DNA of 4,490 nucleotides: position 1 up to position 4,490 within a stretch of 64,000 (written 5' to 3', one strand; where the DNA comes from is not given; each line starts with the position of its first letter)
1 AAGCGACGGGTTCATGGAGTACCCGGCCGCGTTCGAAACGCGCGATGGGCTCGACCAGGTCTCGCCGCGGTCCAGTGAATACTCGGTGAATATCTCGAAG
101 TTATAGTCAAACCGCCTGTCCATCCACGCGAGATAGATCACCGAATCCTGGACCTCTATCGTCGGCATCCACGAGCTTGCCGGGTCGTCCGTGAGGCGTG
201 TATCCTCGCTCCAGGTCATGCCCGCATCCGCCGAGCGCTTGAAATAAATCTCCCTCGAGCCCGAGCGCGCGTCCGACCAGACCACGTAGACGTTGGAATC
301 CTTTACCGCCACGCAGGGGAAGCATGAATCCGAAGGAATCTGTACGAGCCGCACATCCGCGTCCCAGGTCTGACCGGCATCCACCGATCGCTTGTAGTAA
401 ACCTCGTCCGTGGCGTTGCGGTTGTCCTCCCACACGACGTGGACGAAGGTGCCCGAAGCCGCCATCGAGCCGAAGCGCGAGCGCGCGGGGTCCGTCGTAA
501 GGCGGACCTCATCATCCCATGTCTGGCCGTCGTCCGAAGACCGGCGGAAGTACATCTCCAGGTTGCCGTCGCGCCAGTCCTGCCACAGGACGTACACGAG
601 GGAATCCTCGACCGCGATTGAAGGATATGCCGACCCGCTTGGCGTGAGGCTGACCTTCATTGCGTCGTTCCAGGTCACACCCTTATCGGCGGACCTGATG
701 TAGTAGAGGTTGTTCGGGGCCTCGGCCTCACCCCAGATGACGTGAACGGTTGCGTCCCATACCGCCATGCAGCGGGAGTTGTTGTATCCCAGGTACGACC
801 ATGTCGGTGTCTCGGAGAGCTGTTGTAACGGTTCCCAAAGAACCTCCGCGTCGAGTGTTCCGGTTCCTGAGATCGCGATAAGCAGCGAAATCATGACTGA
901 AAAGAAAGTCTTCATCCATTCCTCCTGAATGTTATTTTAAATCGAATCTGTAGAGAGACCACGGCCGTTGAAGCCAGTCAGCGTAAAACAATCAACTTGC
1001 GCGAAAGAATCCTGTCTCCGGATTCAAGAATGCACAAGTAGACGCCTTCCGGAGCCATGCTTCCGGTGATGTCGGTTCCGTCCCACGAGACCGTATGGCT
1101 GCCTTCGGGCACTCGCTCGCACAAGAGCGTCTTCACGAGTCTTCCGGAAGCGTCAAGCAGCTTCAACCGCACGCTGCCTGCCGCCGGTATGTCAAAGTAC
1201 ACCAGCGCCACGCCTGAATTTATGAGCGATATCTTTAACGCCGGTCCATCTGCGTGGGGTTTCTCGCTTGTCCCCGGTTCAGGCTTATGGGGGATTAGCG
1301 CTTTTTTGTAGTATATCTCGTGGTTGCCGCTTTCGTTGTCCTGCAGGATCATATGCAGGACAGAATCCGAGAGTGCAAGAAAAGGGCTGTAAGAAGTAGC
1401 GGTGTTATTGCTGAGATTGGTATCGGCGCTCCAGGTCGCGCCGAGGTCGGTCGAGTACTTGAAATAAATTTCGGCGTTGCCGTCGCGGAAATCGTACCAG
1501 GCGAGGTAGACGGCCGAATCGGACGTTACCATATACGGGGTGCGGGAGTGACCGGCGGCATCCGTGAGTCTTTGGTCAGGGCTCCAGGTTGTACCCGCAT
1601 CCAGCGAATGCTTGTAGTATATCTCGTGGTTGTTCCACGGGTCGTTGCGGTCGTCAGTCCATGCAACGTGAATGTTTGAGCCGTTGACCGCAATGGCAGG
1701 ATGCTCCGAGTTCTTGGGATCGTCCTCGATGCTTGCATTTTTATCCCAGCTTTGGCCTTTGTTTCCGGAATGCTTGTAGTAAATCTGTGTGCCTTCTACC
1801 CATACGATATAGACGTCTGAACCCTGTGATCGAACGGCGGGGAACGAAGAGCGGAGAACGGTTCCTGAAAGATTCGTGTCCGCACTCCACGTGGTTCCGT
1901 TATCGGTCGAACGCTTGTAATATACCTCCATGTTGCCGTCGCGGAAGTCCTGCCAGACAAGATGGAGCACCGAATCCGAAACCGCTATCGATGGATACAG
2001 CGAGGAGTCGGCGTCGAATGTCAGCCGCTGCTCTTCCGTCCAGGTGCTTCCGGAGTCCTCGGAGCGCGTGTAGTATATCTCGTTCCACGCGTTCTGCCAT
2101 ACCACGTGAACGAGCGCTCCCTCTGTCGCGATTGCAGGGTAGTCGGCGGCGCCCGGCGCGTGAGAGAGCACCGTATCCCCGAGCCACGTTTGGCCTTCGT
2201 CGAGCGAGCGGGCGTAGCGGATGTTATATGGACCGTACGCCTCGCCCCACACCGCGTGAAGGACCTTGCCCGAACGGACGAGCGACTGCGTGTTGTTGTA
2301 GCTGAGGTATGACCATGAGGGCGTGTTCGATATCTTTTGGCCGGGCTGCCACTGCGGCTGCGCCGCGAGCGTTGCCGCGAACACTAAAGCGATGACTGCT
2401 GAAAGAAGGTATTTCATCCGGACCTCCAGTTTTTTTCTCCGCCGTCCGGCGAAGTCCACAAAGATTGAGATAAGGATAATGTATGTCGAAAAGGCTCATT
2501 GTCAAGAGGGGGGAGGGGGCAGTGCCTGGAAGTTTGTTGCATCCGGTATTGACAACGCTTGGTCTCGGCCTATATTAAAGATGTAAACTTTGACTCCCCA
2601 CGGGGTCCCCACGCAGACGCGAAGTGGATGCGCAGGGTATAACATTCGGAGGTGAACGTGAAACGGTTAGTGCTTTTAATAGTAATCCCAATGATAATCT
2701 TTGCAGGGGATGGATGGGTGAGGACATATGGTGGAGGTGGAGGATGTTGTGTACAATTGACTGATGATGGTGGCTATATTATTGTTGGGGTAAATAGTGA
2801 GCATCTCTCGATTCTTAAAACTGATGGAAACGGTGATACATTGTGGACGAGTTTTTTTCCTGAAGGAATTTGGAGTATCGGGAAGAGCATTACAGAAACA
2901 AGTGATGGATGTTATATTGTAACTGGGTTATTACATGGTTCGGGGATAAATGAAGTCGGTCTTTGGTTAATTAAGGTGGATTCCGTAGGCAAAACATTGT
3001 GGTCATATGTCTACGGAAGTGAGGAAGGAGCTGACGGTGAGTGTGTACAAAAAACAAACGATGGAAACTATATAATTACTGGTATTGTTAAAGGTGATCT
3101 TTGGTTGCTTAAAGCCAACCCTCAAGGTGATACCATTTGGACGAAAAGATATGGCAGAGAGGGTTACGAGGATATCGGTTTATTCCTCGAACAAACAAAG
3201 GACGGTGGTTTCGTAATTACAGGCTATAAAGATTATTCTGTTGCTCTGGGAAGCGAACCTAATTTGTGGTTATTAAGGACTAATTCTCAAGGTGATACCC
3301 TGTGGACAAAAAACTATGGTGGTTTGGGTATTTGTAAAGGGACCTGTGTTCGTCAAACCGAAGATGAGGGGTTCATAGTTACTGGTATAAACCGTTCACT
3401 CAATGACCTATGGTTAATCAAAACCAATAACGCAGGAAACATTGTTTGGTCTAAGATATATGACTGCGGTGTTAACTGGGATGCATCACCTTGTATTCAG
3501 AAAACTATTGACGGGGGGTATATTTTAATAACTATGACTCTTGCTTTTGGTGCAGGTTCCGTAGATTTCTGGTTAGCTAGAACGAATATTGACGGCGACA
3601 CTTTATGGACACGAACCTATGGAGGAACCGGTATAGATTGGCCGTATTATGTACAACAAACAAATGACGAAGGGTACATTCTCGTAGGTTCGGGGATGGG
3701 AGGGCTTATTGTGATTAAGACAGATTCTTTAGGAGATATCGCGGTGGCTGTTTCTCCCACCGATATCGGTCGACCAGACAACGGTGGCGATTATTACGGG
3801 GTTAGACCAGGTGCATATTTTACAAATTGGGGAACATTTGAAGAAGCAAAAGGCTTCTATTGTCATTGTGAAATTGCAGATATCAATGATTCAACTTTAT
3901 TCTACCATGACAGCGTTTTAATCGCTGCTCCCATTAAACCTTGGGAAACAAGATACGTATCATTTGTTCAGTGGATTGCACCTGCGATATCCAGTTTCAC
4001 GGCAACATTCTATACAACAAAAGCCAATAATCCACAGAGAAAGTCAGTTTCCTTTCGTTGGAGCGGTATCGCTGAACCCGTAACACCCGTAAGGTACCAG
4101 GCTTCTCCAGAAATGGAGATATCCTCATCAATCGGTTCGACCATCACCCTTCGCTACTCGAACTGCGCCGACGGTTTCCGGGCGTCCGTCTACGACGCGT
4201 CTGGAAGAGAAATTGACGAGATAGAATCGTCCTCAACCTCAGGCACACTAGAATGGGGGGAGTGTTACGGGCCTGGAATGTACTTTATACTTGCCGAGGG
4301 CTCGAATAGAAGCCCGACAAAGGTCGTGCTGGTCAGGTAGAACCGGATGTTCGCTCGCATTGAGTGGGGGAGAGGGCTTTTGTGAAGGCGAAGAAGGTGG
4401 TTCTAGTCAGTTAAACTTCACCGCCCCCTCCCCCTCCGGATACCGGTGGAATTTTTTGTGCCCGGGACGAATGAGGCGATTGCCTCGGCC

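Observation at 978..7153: High density of type IX secretion cargo: at least 10 proteins with the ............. C-terminal sorting motif in 64 kb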

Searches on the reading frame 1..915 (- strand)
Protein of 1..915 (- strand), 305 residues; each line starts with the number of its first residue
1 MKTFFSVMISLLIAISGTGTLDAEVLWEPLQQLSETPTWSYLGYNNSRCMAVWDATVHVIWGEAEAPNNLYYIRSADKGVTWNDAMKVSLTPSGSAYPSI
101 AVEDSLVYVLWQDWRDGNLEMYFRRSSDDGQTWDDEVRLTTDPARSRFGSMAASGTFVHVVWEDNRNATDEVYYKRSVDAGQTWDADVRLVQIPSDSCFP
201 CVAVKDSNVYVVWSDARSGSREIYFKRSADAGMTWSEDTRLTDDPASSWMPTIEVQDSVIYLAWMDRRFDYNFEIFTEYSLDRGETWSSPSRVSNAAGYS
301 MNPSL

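Call 82: search_protein_families(library=ncbifam, proteins=[window:1-915:-], max_evalue=0.001)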
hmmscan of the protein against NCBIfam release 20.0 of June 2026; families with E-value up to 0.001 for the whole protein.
window:1-915:- (305 aa): 4 families
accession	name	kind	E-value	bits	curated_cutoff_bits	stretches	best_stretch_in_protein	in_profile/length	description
NF040591.1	choice_anch_O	subfamily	7.2e-08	31.5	125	0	65-90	534-559/670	choice-of-anchor O protein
NF045728.1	glycosyl_F510_1955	equivalog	2.7e-06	26.9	175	1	65-250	67-225/246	F510_1955 family glycosylhydrolase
TIGR04275.1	beta_prop_Msarc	repeat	5.5e-06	26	85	0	210-225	20-35/40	beta-propeller repeat protein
NF053835.1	PDIAV_lipo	equivalog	0.00022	20.7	90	0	58-180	54-181/458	PDIAV motif-containing lipoprotein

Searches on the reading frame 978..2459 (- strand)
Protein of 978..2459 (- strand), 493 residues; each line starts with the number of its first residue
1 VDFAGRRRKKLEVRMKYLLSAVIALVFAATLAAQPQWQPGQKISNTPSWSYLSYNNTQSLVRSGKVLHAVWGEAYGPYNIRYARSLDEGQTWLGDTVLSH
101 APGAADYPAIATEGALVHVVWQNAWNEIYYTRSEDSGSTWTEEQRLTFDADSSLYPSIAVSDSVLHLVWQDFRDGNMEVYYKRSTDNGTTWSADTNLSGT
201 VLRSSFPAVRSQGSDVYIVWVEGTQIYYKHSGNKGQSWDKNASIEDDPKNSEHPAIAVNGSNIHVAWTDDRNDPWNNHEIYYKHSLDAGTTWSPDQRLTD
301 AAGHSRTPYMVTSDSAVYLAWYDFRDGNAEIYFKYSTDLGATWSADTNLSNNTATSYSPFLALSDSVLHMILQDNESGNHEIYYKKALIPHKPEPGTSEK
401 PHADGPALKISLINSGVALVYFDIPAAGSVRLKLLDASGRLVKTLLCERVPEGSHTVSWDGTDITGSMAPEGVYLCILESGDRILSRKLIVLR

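Call 4: search_protein_families(library=ncbifam, proteins=[window:978-2459:-], max_evalue=0.1)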
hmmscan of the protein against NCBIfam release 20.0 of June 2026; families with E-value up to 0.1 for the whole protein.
window:978-2459:- (493 aa): 7 families
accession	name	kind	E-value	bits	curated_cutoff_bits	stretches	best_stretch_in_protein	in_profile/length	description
NF040591.1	choice_anch_O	subfamily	1.5e-07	30.4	125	1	178-269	3-64/670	choice-of-anchor O protein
NF005176.1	PRK06655.1-1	equivalog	7.9e-07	29.2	230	1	425-474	94-143/197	flagellar hook assembly protein FlgD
NF009276.0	PRK12633.1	equivalog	3.5e-05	23.6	383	1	427-476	128-177/234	flagellar basal body rod modification protein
NF009277.0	PRK12634.1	equivalog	6.7e-05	23.1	333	1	406-477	100-171/221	flagellar basal body rod modification protein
NF009452.0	PRK12812.1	equivalog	0.00039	19.7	258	1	426-476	149-202/289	flagellar basal body rod modification protein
NF009453.0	PRK12813.1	equivalog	0.0027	17.3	264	1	428-481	124-174/223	flagellar basal body rod modification protein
TIGR04183.1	Por_Secre_tail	domain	0.0083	16.1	23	1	422-491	13-71/72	T9SS type A sorting domain-containing protein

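Call 5: search_protein_families(library=pfam, proteins=[window:978-2459:-], max_evalue=0.1)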
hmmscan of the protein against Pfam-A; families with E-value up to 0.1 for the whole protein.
window:978-2459:- (493 aa): 5 families
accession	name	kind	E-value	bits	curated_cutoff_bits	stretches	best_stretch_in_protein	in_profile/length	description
PF13088.12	BNR_2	-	1.3e-15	58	31.4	2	36-265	31-277/277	BNR repeat-like domain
PF13860.13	FlgD_ig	-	5e-10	39.7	27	1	426-474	21-69/79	FlgD Ig-like domain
PF02012.26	BNR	-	5.2e-07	29.1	27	0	183-192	2-11/12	BNR/Asp-box repeat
PF24316.1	Tli3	-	0.00056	20.7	27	0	328-355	81-109/129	T6SS Tli3 immunity protein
PF21471.3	Reelin_subrepeat-B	-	0.047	13.9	27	0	328-353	57-82/127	Reelin subrepeat B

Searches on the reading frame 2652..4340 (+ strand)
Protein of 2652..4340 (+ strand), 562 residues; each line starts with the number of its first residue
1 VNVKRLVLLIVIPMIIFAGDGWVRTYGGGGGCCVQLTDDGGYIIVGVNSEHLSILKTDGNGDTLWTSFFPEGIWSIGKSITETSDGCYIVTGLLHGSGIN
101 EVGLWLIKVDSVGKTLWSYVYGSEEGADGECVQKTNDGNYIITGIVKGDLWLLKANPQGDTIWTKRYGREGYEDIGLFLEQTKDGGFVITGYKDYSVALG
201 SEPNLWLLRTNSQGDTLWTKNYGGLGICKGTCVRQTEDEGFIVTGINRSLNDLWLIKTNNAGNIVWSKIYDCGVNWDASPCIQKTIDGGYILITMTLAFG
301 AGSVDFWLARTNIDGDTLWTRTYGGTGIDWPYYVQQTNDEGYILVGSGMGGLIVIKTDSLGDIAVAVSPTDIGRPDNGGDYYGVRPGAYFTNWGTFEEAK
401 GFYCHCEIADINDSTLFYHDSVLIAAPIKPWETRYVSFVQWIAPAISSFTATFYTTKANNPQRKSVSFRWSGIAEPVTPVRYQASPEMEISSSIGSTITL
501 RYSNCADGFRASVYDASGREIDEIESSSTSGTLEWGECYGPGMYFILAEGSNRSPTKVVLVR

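Call 4: search_protein_families(library=ncbifam, proteins=[window:2652-4340:+], max_evalue=0.1)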
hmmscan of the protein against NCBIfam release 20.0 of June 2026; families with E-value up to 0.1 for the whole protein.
window:2652-4340:+ (562 aa): 3 families
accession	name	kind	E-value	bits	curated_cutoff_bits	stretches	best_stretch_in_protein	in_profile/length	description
NF047494.1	Lepto_SBBP_lipo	equivalog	5.3e-05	22.1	400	1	134-223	89-180/466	SBBP repeat beta-propeller lipoprotein, LipL53 family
TIGR04183.1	Por_Secre_tail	domain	0.0081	16.1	23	1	511-561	23-71/72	T9SS type A sorting domain-containing protein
TIGR04282.1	glyco_like_cofC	hypoth_equivalog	0.016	15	134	0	281-296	127-142/189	TIGR04282 family arsenosugar biosynthesis glycosyltransferase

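Call 5: search_protein_families(library=pfam, proteins=[window:2652-4340:+], max_evalue=0.1)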
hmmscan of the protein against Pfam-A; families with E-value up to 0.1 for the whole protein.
window:2652-4340:+ (562 aa): 1 family
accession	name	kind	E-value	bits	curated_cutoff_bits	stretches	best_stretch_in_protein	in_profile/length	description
PF09837.15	DUF2064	-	0.029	14.6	25.8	0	33-51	91-109/120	Uncharacterized protein conserved in bacteria (DUF2064)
